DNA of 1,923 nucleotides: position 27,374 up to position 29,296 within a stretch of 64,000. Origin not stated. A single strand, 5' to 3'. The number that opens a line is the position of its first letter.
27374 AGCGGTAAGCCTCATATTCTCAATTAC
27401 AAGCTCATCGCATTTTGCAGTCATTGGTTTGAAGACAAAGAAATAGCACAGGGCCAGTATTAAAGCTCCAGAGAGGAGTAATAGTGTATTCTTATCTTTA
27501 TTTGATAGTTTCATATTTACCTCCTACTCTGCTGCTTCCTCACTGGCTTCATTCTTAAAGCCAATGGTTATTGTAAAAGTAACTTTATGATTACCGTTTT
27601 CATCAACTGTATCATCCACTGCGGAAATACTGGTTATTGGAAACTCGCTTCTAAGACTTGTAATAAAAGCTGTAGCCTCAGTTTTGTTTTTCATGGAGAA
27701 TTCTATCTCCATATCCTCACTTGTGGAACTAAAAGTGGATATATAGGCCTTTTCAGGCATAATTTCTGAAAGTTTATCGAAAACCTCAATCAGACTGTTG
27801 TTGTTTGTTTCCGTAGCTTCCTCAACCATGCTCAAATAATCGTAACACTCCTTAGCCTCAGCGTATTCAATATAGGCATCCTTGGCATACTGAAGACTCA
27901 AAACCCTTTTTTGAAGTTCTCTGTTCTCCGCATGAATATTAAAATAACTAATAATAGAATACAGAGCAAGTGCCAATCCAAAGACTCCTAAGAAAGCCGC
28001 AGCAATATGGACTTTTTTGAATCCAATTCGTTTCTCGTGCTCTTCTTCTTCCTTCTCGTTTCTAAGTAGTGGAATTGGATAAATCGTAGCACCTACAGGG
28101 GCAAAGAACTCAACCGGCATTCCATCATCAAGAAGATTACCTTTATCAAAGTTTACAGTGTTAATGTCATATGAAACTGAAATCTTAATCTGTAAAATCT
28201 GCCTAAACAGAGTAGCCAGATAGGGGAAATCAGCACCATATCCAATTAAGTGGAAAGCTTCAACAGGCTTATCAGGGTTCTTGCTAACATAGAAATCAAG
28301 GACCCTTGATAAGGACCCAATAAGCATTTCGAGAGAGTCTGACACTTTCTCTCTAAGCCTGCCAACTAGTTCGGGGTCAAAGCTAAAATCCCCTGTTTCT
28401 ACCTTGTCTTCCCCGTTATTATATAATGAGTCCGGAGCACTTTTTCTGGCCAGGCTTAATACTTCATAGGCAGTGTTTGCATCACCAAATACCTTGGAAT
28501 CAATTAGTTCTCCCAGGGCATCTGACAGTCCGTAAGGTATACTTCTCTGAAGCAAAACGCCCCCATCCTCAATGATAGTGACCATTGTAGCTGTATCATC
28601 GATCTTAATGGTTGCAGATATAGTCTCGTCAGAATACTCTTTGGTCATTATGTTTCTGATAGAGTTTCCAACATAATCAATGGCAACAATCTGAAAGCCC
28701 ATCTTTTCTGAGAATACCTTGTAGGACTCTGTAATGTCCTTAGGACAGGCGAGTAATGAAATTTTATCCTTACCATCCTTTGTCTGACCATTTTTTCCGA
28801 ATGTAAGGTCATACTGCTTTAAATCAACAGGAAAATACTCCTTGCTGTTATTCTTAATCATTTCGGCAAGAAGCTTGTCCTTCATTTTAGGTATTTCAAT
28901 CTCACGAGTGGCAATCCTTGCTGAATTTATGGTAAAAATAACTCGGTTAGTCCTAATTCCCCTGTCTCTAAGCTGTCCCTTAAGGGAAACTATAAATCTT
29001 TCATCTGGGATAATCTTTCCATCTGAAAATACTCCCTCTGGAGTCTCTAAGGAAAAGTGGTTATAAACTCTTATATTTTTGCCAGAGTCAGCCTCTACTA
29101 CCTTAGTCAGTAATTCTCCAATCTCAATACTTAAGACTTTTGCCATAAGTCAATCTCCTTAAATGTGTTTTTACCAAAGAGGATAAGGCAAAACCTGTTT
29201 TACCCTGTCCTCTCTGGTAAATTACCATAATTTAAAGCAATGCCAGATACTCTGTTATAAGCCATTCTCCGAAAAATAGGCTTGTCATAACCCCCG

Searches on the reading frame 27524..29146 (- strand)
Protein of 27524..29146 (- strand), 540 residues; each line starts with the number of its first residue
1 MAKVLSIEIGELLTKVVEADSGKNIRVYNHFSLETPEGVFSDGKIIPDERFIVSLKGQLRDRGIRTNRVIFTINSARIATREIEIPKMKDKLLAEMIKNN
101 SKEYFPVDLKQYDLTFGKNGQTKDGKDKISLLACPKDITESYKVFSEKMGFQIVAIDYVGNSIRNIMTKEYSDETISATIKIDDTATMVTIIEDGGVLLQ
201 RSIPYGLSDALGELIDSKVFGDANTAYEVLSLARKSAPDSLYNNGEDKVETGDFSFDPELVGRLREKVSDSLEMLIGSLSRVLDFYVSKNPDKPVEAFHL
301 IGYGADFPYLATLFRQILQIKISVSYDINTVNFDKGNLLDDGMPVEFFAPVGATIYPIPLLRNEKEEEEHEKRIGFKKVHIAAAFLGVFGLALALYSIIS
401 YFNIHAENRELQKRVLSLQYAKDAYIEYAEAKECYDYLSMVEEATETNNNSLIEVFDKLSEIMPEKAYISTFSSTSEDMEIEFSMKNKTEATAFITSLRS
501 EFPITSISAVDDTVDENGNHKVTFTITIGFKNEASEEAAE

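Call 4: search_protein_families(library=pfam, proteins=[window:27524-29146:-], max_evalue=0.1)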
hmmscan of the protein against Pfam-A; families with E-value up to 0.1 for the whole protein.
window:27524-29146:- (540 aa): 3 families
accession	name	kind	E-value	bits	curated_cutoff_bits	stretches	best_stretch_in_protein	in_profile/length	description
PF11104.14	PilM_2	-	3.5e-09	36.5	27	1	7-206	2-211/340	Type IV pilus assembly protein PilM;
PF05137.18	PilN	-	0.00041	20.8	22.8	1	455-528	2-76/78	Fimbrial assembly protein (PilN)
PF15061.11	DUF4538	-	0.075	13.2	27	0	379-408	7-34/57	Domain of unknown function (DUF4538)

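Call 5: search_protein_families(library=ncbifam, proteins=[window:27524-29146:-], max_evalue=0.1)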
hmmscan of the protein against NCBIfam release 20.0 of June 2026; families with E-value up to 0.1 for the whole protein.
window:27524-29146:- (540 aa): 2 families
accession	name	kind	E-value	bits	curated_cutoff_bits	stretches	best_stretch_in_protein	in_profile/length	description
TIGR01175.1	pilM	subfamily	2.1e-23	82.9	133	1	4-334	5-322/348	type IV pilus assembly protein PilM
NF045709.1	Amuc_1101_fam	equivalog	2.4e-05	23.4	650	1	59-336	61-326/608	Amuc_1101 family PilM-like pilus complex protein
